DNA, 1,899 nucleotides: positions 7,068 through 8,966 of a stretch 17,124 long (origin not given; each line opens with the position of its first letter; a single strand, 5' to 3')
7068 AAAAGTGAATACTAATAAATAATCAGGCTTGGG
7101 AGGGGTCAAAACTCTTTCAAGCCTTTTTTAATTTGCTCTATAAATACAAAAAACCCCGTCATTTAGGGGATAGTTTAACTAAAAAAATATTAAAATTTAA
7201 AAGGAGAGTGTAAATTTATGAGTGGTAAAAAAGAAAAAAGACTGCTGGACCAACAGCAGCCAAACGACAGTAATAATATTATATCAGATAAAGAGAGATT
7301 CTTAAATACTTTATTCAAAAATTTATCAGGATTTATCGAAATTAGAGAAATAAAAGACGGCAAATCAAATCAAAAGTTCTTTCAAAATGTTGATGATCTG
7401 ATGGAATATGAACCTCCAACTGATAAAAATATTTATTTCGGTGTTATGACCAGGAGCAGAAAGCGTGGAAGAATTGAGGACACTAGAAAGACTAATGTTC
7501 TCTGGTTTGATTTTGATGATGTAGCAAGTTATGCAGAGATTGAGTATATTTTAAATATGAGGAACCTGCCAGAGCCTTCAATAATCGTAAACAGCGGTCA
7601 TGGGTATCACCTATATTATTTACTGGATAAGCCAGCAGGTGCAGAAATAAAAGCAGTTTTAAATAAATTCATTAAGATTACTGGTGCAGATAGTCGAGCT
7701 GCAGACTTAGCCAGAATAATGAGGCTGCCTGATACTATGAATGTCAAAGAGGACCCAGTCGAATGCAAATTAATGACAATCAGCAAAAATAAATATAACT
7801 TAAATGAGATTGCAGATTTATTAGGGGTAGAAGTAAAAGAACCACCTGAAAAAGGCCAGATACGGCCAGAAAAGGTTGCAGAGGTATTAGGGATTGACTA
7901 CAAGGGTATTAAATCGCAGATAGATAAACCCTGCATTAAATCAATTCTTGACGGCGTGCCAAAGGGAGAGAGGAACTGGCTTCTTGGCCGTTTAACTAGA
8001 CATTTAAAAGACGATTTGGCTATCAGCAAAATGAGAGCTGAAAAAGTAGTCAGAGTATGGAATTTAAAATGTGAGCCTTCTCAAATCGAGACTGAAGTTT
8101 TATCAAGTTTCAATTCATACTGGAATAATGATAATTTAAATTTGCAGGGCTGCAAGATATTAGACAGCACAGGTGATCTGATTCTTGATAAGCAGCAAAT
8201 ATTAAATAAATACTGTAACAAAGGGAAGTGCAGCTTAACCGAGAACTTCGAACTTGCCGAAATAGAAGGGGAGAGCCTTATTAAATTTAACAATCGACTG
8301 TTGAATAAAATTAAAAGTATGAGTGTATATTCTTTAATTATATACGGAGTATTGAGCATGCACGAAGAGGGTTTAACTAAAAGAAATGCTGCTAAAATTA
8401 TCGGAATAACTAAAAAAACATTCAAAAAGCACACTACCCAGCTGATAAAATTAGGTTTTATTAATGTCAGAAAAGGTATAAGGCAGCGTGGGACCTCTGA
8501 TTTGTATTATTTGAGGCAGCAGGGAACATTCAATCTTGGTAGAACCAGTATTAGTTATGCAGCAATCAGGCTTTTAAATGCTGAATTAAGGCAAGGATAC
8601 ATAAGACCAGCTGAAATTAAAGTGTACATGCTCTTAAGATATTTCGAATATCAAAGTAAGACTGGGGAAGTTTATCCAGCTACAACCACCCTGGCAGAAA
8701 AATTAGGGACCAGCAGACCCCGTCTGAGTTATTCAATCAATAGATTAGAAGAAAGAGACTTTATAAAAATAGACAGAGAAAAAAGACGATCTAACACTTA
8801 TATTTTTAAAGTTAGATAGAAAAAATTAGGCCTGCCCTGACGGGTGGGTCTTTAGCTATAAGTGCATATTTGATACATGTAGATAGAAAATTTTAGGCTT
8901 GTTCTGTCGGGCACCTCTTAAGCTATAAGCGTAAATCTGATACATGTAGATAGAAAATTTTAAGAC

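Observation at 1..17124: Whole window is an integrase-less, capsid-less 17-kb circular phage-derived element: candidate episomal phage satellite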

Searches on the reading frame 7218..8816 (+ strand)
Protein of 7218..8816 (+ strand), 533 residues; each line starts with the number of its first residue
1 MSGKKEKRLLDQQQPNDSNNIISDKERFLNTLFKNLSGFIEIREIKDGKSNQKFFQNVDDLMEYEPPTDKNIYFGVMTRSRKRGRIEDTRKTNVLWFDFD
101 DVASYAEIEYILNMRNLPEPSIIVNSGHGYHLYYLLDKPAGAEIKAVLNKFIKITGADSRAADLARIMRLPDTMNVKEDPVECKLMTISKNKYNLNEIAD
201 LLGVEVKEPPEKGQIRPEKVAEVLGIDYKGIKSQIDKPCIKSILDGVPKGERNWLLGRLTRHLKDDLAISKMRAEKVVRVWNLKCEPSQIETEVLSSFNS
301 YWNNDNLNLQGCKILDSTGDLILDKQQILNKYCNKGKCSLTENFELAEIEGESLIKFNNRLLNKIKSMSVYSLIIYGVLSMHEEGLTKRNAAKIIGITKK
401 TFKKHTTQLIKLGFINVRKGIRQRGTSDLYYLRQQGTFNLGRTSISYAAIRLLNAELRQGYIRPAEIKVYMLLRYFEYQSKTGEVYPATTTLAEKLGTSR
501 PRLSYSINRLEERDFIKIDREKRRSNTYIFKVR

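Call 9: search_protein_families(library=pfam, max_evalue=0.01, proteins=[window:7218-8816:+])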
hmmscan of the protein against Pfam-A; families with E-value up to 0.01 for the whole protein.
window:7218-8816:+ (533 aa): 10 families
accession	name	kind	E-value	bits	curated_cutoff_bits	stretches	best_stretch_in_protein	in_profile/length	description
PF13730.12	HTH_36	-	4e-08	33.4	25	1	462-516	3-55/55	Helix-turn-helix domain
PF13412.12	HTH_24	-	1e-07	31.9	21.9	1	492-517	23-48/48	Winged helix-turn-helix DNA-binding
PF12802.13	MarR_2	-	2.3e-06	28.1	27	1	491-524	25-60/61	MarR family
PF13545.12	HTH_Crp_2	-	5.3e-06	26.8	27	0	486-520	22-55/70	Crp-like helix-turn-helix domain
PF01978.25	TrmB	-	0.00014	22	25.6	0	489-527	25-59/68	Sugar-specific transcriptional regulator TrmB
PF21984.2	DnaD_N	-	0.00028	21.5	27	1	471-528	20-77/101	DnaD N-terminal domain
PF01047.28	MarR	-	0.00041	20.6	24.6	0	490-517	21-48/59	MarR family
PF12840.13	HTH_20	-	0.00044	20.6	27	0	489-517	21-49/51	Helix-turn-helix domain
PF13601.12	HTH_34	-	0.0023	18.5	27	0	388-436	17-65/80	Winged helix DNA-binding domain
PF24409.1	wHTH-PRTase_assc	-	0.0084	16.6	27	0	378-434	3-60/83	wHTH-PRTase associated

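Call 12: search_protein_families(library=phrogs, max_evalue=0.001, proteins=[window:7218-8816:+])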
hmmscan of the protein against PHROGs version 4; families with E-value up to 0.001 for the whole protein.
window:7218-8816:+ (533 aa): 13 families
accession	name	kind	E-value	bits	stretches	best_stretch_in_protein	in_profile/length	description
phrog_3123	-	unknown function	3.3e-13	50.1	1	61-221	57-213/583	-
phrog_10514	-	DNA, RNA and nucleotide metabolism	9.9e-12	44.9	1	26-183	5-166/750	DNA primase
phrog_2478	-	DNA, RNA and nucleotide metabolism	1.2e-11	44.4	1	68-261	52-276/854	DNA polymerase/primase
phrog_391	-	DNA, RNA and nucleotide metabolism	7.5e-08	33.4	1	469-532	20-90/298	replication initiation O-like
phrog_678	-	DNA, RNA and nucleotide metabolism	1.7e-07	32.2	1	465-528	51-127/346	replication initiation O-like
phrog_270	-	DNA, RNA and nucleotide metabolism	3.5e-07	30.9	1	472-527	53-108/383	replication initiation protein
phrog_3855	-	DNA, RNA and nucleotide metabolism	1.5e-05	26.4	1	377-418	71-112/115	HTH DNA binding protein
phrog_8102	-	DNA, RNA and nucleotide metabolism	3.1e-05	24.2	1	459-529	29-103/337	replication initiation protein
phrog_3675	-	unknown function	0.00013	22.8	0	469-524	9-64/110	-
phrog_25314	-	unknown function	0.00018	20.8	1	111-200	131-231/1010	-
phrog_9432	-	DNA, RNA and nucleotide metabolism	0.00026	21.1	1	37-216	26-220/437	replication protein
phrog_345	-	DNA, RNA and nucleotide metabolism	0.00039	21.2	0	468-526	49-108/297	replication initiation O-like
phrog_186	-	DNA, RNA and nucleotide metabolism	0.00083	20.1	0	470-524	47-100/308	DnaD-like helicase loader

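Call 21: find_related_loci(query=window:7218-8816:+, collection=viral_contigs, flank=10000)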
Query window:7218-8816:+ (533 aa) in viral_contigs; peptide patterns used: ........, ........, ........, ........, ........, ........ (x = any residue, [..] = any of these).
48 stretches matched a pattern; 1 encode a relative of the query (tblastn E <= 1e-3); 1 distinct loci.
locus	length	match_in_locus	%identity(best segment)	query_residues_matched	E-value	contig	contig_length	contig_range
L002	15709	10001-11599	90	1-533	0e+0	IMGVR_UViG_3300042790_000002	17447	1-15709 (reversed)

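Call 67: search_protein_families(library=ncbifam, max_evalue=0.01, proteins=[window:7218-8816:+])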
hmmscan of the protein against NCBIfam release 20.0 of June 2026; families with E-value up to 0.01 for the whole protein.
window:7218-8816:+ (533 aa): 3 families
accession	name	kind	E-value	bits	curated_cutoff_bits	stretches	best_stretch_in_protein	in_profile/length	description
NF040939.2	trans_reg_lrs14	equivalog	0.00055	19.9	90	0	489-523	39-73/103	Lrs14 family HTH-type transcriptional regulator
NF053606.1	Sta1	subfamily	0.00091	19.3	80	0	490-531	38-82/100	Sta1 family transcriptional regulator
TIGR01884.1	cas_HTH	subfamily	0.0034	16.8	60.2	0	489-522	159-192/202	CRISPR-associated CARF protein Csa3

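Call 106: find_homologous_proteins(query=window:7218-8816:+, max_evalue=1e-20)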
Query window:7218-8816:+ (533 aa): 116 proteins with E <= 1e-20 among 8000 candidates.
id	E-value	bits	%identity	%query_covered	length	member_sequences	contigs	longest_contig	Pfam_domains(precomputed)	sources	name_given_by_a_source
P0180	0.0e+0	1193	100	100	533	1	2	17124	PF13412.13,PF13730.13,PF12802.14,PF13545.13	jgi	jgi:hypothetical protein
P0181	0.0e+0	1030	85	100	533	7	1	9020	PF13730.13,PF01978.26,PF12802.14,PF21984.3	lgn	-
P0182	5.9e-258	875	71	99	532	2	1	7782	PF13412.13,PF08279.19,PF13730.13,PF13384.13,PF13518.13,PF12802.14,PF21984.3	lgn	-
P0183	2.4e-254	863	71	97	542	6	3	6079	PF12840.14,PF13412.13,PF13730.13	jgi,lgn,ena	-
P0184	5.4e-244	829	70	97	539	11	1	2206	PF13730.13,PF01978.26,PF16793.11,PF21984.3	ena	-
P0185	1.7e-235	801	68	96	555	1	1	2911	PF12840.14,PF13412.13,PF13730.13,PF01978.26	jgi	jgi:DNA-binding MarR family transcriptional regulator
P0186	3.5e-219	747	63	100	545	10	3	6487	PF21984.3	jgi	jgi:DNA-binding MarR family transcriptional regulator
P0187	2.8e-214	731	63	97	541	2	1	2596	PF01047.29,PF13412.13,PF13730.13,PF01978.26,PF13601.13,PF16793.11,PF12802.14,PF01325.26,PF21984.3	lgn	-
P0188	5.0e-213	727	63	97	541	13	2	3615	PF13412.13,PF13730.13,PF13601.13,PF16793.11,PF12802.14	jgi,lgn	-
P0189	4.5e-212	724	62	97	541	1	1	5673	PF01047.29,PF13412.13,PF13730.13,PF16793.11,PF12802.14,PF21984.3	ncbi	-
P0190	3.9e-209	714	62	97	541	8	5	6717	PF01047.29,PF13412.13,PF13730.13,PF16793.11,PF12802.14,PF21984.3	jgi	jgi:Mn-dependent DtxR family transcriptional regulator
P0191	5.8e-203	694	60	97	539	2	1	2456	PF13730.13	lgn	-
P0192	1.3e-181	623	55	99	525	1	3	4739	PF12840.14,PF13412.13,PF08279.19,PF13730.13,PF01978.26,PF12802.14,PF13545.13,PF21984.3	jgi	-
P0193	1.8e-181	623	54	100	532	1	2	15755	PF13412.13,PF13730.13,PF12802.14,PF13545.13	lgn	-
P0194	8.4e-179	614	53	97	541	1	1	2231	PF01047.29,PF13412.13,PF13730.13,PF01978.26,PF13545.13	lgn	-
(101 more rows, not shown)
